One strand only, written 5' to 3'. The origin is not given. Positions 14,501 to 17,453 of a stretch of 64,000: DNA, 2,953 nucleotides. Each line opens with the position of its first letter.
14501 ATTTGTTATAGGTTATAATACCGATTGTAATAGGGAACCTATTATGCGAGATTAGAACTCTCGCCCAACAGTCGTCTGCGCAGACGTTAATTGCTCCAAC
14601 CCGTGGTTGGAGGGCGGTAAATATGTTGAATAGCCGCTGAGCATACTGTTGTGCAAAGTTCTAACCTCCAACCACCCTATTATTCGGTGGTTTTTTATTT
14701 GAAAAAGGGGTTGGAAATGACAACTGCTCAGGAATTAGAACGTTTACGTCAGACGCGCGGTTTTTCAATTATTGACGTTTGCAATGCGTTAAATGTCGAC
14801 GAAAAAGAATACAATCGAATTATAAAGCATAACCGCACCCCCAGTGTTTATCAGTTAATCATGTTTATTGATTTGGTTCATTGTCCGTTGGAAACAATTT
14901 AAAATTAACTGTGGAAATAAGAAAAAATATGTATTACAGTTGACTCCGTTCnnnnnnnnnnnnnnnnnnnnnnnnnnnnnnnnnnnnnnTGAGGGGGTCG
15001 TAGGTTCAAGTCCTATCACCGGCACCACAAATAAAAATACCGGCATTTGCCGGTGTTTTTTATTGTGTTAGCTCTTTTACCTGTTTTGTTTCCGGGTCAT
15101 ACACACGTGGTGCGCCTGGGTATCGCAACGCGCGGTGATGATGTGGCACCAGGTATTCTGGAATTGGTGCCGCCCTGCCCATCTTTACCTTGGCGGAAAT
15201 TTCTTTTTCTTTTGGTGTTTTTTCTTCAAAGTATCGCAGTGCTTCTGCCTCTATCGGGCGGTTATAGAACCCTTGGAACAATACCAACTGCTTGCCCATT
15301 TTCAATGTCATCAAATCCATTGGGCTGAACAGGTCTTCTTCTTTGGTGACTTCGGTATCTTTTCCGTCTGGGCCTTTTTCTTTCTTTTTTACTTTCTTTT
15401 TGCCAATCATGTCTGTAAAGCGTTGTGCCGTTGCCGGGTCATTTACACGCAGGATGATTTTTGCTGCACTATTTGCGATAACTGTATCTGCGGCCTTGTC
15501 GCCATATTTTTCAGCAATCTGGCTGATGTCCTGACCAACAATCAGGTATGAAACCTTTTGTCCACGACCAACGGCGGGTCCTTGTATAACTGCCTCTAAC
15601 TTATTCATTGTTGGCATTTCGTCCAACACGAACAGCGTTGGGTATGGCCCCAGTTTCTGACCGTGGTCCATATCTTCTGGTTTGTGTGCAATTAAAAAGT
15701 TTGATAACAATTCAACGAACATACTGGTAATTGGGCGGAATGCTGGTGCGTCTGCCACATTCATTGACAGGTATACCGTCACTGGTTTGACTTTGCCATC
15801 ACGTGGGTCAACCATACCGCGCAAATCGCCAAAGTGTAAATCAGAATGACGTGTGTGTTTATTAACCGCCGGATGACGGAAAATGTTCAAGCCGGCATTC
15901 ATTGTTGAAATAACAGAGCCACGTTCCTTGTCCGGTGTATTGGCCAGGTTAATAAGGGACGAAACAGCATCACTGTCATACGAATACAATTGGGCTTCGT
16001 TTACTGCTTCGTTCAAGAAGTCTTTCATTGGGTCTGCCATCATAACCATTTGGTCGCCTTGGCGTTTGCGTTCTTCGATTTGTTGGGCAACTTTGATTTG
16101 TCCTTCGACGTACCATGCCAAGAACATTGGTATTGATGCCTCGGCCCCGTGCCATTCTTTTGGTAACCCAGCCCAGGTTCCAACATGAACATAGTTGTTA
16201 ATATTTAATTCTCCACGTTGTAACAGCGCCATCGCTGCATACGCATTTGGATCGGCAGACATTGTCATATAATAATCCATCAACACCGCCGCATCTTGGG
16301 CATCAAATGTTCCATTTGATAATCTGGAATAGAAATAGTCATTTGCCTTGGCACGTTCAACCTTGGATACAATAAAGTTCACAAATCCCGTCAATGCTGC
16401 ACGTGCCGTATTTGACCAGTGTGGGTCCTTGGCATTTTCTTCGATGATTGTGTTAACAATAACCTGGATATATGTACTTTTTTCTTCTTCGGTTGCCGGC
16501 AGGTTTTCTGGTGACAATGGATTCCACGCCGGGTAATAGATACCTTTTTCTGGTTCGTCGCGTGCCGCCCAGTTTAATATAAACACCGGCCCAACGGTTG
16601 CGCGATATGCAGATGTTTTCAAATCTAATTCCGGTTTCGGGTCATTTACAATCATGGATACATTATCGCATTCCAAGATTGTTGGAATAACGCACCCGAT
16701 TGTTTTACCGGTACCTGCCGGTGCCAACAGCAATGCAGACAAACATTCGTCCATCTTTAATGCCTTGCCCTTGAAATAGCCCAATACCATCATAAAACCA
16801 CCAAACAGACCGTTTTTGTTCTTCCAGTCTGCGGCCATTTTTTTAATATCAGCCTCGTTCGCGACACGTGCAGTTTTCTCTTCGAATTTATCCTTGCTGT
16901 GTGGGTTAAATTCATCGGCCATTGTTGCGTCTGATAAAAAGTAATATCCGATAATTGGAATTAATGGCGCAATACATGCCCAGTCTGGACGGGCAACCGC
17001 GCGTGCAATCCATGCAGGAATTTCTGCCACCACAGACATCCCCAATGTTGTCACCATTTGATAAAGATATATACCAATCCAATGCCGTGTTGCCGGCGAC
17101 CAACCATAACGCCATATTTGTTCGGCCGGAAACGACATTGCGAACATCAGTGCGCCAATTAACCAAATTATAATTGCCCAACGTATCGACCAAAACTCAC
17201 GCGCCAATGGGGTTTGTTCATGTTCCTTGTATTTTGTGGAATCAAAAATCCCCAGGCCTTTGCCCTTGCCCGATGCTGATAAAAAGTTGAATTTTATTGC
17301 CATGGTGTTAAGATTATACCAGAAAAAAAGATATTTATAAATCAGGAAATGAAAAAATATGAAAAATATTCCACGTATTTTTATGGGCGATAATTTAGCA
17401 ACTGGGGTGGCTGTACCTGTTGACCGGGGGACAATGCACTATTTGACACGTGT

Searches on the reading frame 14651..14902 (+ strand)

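Call 79: search_protein_families(library=pfam, proteins=[window:14651-14902:+], max_evalue=0.1)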
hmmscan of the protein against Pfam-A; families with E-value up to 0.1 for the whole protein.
window:14651-14902:+ (83 aa): 1 family
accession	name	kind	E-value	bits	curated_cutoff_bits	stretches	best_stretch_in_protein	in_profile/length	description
PF13560.12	HTH_31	-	0.015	16.1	27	1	26-66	3-44/64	Helix-turn-helix domain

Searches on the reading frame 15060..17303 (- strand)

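Call 79: search_protein_families(library=pfam, proteins=[window:15060-17303:-], max_evalue=0.1)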
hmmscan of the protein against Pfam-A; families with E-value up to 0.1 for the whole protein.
window:15060-17303:- (747 aa): 4 families
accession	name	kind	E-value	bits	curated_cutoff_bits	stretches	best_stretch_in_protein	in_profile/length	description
PF02534.20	T4SS-DNA_transf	-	4.5e-51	174.6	20.1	2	444-703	206-457/468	Type IV secretory system Conjugative DNA transfer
PF12696.13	TraG-D_C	-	7.5e-21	74.8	22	1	555-668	1-125/126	TraM recognition site of TraD and TraG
PF10412.15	TrwB_AAD_bind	-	1.4e-18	67.4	20.5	1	506-644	204-334/387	Type IV secretion-system coupling protein DNA-binding domain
PF24092.1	DUF7373_C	-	0.096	13.4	27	0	592-640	34-81/146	Domain of unknown function (DUF7373) C-terminal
